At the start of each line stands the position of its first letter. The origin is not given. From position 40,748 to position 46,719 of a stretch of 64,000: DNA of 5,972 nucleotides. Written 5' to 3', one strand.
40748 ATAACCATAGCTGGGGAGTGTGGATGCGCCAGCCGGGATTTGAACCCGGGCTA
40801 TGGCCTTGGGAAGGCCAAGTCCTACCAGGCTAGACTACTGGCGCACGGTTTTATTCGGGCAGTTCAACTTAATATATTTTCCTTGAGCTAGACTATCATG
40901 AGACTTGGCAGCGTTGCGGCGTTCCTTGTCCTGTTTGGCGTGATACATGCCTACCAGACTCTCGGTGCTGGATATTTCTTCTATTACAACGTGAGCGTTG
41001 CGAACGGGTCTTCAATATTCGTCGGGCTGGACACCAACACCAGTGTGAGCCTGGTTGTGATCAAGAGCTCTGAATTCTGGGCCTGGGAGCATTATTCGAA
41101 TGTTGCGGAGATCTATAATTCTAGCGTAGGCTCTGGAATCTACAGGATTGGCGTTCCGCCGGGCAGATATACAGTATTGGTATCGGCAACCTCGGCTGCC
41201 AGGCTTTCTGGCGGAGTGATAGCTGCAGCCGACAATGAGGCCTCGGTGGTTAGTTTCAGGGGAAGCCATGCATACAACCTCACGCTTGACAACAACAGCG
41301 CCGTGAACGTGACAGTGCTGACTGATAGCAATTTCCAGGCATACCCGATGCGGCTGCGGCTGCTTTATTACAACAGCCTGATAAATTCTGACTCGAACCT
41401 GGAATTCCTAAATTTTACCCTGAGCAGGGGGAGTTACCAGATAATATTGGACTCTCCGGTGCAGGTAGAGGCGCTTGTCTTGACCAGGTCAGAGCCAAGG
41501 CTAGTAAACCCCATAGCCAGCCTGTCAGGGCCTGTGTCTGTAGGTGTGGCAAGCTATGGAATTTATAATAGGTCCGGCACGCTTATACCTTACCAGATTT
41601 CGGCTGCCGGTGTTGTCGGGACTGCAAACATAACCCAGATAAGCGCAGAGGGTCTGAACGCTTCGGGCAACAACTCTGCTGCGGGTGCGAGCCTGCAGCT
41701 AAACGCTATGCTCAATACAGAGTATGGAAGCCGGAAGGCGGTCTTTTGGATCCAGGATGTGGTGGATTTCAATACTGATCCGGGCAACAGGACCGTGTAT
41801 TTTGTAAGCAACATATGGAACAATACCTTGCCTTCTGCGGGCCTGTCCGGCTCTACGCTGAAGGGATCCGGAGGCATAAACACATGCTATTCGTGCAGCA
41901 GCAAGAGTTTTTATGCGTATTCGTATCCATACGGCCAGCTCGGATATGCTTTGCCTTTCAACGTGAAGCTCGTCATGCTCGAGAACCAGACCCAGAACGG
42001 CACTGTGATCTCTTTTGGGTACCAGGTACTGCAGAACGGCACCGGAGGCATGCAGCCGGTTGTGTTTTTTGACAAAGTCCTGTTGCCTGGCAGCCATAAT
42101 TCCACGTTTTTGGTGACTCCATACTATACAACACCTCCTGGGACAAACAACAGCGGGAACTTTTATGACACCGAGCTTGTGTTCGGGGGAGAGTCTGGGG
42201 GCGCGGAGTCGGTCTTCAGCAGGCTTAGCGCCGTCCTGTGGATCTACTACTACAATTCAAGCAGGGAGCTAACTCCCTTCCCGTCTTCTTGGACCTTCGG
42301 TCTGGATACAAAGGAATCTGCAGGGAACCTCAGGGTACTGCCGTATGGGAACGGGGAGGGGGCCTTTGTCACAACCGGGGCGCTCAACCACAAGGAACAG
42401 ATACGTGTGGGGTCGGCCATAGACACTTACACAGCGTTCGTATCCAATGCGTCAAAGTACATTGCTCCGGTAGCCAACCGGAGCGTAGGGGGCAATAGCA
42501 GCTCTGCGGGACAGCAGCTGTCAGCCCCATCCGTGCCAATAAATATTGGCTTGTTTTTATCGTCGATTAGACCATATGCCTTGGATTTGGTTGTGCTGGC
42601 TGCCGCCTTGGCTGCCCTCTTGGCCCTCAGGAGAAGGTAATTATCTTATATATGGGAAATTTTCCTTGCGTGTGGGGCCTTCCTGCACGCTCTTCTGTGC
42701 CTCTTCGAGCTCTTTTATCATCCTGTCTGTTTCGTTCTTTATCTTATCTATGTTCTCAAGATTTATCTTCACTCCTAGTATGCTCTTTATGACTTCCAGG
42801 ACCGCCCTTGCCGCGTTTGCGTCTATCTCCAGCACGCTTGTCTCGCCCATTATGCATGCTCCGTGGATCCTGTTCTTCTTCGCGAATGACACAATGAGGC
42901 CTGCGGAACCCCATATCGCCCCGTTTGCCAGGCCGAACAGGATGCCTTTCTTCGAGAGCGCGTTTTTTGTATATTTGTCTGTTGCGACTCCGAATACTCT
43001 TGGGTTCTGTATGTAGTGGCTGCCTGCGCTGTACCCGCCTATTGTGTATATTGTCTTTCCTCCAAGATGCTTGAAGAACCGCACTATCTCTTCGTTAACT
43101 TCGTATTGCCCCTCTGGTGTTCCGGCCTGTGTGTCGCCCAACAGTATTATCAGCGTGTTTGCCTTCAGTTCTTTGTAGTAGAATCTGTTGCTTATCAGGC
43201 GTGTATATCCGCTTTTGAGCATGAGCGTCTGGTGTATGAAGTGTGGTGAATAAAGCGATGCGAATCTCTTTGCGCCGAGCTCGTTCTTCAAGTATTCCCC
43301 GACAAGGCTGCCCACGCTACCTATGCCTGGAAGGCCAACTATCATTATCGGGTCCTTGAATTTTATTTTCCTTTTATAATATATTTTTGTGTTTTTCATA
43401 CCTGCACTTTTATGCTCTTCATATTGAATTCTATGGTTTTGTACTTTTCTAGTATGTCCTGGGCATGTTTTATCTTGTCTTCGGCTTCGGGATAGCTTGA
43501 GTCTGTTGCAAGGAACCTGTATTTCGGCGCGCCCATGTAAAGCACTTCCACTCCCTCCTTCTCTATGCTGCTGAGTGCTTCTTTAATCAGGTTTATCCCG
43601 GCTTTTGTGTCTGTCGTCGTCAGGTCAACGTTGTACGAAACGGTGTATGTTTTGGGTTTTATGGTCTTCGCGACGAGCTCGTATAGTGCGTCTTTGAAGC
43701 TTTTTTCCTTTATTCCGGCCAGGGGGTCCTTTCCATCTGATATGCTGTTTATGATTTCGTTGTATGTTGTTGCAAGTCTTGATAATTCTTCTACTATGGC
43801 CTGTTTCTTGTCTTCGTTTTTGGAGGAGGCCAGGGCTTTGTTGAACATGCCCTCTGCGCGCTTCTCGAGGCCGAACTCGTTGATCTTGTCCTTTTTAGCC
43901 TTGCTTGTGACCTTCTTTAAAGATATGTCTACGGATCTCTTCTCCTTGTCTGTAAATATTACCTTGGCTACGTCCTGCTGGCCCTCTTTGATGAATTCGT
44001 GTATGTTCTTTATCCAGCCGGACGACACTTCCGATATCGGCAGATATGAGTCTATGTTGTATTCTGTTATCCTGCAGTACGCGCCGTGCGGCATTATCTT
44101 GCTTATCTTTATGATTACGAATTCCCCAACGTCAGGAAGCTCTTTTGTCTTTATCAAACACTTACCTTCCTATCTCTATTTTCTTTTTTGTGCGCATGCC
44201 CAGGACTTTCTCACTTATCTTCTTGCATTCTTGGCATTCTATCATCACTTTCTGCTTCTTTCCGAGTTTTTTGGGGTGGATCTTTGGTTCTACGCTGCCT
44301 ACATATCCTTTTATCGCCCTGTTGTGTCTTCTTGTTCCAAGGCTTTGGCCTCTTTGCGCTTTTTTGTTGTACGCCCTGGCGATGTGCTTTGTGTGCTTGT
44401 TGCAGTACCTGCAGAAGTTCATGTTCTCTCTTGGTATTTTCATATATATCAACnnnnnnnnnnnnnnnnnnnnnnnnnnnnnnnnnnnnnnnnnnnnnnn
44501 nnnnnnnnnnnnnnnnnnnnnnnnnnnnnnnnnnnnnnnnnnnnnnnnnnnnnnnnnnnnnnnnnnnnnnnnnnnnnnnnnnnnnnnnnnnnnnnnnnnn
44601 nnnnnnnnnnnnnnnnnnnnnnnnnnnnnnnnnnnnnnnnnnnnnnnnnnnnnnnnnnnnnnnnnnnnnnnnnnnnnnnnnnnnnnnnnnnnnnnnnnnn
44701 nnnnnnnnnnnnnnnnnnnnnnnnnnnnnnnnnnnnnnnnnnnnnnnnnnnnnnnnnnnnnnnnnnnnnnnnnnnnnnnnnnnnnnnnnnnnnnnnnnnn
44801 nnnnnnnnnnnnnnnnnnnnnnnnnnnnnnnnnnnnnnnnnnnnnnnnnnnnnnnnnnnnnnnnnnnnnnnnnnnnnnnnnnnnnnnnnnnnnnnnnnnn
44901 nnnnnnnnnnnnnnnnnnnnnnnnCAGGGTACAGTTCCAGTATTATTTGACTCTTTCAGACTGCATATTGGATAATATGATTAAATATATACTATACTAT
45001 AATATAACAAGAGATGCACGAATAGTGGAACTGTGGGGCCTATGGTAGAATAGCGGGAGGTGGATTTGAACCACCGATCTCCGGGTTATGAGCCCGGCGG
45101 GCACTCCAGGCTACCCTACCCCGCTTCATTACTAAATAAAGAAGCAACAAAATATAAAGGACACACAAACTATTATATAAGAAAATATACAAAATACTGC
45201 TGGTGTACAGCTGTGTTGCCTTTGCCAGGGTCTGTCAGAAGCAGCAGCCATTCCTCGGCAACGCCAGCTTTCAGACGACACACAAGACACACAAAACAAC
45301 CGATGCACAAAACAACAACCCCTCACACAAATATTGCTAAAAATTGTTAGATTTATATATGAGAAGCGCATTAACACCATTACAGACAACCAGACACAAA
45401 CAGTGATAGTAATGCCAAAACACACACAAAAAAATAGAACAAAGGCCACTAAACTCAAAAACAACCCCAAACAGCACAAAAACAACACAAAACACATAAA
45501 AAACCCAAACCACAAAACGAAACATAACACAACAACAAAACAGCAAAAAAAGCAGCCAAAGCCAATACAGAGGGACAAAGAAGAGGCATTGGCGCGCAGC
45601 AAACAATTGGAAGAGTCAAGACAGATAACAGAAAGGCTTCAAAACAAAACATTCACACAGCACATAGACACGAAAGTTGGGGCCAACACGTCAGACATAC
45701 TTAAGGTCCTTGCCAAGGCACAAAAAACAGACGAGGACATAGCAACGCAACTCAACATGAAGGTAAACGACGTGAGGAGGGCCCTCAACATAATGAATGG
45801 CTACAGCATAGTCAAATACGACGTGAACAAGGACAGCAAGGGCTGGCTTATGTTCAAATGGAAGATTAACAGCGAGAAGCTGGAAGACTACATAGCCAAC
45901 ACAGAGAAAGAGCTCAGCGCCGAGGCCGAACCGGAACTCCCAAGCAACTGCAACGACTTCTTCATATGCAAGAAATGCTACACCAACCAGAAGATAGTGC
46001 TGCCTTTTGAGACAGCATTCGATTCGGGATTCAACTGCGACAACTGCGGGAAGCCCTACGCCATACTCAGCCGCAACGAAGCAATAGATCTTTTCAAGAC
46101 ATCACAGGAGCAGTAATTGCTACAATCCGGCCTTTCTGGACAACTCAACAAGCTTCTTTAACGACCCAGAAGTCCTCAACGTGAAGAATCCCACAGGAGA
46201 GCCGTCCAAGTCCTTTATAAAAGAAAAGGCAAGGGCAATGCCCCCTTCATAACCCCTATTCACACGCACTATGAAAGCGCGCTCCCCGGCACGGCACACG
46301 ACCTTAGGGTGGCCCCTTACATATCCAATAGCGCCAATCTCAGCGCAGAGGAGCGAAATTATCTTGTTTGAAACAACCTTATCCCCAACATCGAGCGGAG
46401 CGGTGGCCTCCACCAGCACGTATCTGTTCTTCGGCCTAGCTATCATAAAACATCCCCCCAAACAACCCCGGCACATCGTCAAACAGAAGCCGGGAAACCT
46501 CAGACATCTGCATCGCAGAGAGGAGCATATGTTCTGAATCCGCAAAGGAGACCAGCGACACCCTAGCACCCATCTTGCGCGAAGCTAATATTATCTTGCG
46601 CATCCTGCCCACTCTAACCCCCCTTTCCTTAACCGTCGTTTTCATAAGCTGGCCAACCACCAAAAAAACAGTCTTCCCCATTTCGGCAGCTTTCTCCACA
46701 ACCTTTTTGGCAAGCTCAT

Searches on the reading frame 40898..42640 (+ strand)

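Call 7: search_protein_families(library=pfam, proteins=[window:40898-42640:+], max_evalue=0.01)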
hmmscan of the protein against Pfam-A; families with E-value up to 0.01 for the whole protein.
window:40898-42640:+ (580 aa): 2 families
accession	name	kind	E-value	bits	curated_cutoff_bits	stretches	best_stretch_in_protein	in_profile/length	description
PF05317.16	Thermopsin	-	4.9e-57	193.8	25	1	210-478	11-256/256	Thermopsin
PF13620.12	CarboxypepD_reg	-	0.0077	17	32.3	0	79-119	37-78/82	Carboxypeptidase regulatory-like domain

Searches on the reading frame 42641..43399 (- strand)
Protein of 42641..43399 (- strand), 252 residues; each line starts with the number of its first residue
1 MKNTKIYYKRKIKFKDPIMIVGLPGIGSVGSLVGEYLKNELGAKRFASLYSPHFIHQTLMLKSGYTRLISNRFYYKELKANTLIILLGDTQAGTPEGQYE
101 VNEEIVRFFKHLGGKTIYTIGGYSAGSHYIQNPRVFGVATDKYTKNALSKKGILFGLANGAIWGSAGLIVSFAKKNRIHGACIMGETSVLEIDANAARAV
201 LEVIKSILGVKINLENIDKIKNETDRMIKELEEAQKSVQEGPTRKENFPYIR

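Call 7: search_protein_families(library=pfam, proteins=[window:42641-43399:-], max_evalue=0.01)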
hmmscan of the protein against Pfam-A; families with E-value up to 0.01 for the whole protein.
window:42641-43399:- (252 aa): 1 family
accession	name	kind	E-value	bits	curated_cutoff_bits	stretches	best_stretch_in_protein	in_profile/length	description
PF09754.15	PAC2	-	6.1e-37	128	25.8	1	19-231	1-214/215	PAC2 family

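Call 9: find_encoding_contigs(protein=window:42641-43399:-, flank=10000, max_places=10)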
Protein window:42641-43399:- (252 aa): 12 contigs read that carry it; 8 places shown.
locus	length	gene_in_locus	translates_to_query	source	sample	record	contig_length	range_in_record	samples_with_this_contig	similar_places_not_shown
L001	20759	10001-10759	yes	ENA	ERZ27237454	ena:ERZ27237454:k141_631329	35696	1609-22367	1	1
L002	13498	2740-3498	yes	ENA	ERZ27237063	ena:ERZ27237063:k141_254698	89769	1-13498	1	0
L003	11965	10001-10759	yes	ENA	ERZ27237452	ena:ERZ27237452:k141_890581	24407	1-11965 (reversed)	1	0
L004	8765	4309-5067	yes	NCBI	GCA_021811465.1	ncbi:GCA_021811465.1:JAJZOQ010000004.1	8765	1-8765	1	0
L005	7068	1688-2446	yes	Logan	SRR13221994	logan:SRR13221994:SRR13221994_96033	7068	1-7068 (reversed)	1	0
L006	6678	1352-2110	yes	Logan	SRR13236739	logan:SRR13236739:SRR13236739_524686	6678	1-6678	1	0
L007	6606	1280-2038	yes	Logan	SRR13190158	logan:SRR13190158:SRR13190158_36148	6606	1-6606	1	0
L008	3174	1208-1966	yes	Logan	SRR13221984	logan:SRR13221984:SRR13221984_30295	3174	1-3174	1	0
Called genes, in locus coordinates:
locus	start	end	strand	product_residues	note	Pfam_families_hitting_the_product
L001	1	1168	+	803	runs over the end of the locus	PF00521:DNA_topoisoIV, PF03989:DNA_gyraseA_C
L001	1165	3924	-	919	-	PF00270:DEAD, PF04851:ResIII, PF00271:Helicase_C, PF19306:WHD_Lhr, PF08494:DEAD_assoc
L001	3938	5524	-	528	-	PF07705:CARDB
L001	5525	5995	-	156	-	-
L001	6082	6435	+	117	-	PF01920:Prefoldin_2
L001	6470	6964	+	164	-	-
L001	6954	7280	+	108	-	PF01900:RNase_P_Rpp14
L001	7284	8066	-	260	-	PF02002:TFIIE_alpha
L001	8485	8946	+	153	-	PF27418:GINS23_N (weak)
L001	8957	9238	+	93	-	PF00935:Ribosomal_L44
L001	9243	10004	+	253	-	PF00575:S1 (weak), PF07541:EIF_2_alpha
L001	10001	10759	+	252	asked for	PF09754:PAC2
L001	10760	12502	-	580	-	PF05317:Thermopsin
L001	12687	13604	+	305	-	PF01063:Aminotran_4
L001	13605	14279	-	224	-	PF01940:DUF92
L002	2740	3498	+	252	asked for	PF09754:PAC2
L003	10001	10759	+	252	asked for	PF09754:PAC2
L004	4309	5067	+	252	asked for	PF09754:PAC2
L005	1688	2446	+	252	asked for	PF09754:PAC2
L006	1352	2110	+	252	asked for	PF09754:PAC2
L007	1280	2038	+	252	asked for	PF09754:PAC2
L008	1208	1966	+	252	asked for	PF09754:PAC2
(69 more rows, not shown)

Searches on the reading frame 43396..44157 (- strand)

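Call 7: search_protein_families(library=pfam, proteins=[window:43396-44157:-], max_evalue=0.01)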
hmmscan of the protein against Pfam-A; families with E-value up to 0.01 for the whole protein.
window:43396-44157:- (253 aa): 2 families
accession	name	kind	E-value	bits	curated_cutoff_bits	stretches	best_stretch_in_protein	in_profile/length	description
PF07541.17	EIF_2_alpha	-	1e-11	45.3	22.8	1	136-219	20-111/114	Eukaryotic translation initiation factor 2 alpha subunit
PF00575.29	S1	-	7.5e-07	29.9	22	1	17-81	11-74/74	S1 RNA binding domain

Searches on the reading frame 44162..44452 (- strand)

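Call 62: search_protein_families(library=pfam, proteins=[window:44162-44452:-], max_evalue=0.0001)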
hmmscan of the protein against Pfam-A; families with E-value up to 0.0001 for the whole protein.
window:44162-44452:- (96 aa): 1 family
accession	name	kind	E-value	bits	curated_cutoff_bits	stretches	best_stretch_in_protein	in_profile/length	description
PF00935.25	Ribosomal_L44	-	6.4e-11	42.9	25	1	19-90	1-72/76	Ribosomal protein L44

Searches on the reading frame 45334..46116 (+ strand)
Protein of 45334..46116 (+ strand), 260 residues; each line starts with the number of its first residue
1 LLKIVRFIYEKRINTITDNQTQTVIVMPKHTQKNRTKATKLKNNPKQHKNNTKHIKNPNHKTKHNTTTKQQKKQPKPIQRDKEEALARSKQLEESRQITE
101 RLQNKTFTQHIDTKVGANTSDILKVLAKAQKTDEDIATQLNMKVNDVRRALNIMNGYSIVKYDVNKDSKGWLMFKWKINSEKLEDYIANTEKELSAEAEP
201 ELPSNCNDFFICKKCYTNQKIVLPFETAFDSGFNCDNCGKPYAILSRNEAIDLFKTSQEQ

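Call 7: search_protein_families(library=pfam, proteins=[window:45334-46116:+], max_evalue=0.01)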
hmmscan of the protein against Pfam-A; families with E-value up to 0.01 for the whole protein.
window:45334-46116:+ (260 aa): 3 families
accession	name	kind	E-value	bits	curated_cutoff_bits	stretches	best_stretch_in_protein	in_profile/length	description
PF02002.24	TFIIE_alpha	-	3.8e-11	43.2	22.9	1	114-195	10-93/105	TFIIE alpha subunit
PF04539.22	Sigma70_r3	-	0.0006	20.3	25.3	1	132-168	22-58/78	Sigma-70 region 3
PF22995.2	C2CH-3rd_BIRD-IDD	-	0.003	17.6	27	0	233-246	2-15/25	BIRD-IDD transcription factor, third C2HC zinc finger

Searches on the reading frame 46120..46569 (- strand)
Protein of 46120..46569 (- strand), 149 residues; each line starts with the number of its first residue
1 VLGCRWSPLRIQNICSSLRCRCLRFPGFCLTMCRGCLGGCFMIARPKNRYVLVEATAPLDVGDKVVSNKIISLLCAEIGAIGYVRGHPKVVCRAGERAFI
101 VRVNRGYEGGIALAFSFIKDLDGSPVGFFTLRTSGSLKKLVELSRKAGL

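Call 7: search_protein_families(library=pfam, proteins=[window:46120-46569:-], max_evalue=0.01)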
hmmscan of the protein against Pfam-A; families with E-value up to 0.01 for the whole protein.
window:46120-46569:- (149 aa): 1 family
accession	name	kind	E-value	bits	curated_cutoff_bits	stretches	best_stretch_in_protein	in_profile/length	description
PF01900.24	RNase_P_Rpp14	-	2e-08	34.7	23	1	49-140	1-99/104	Rpp14/Pop5 family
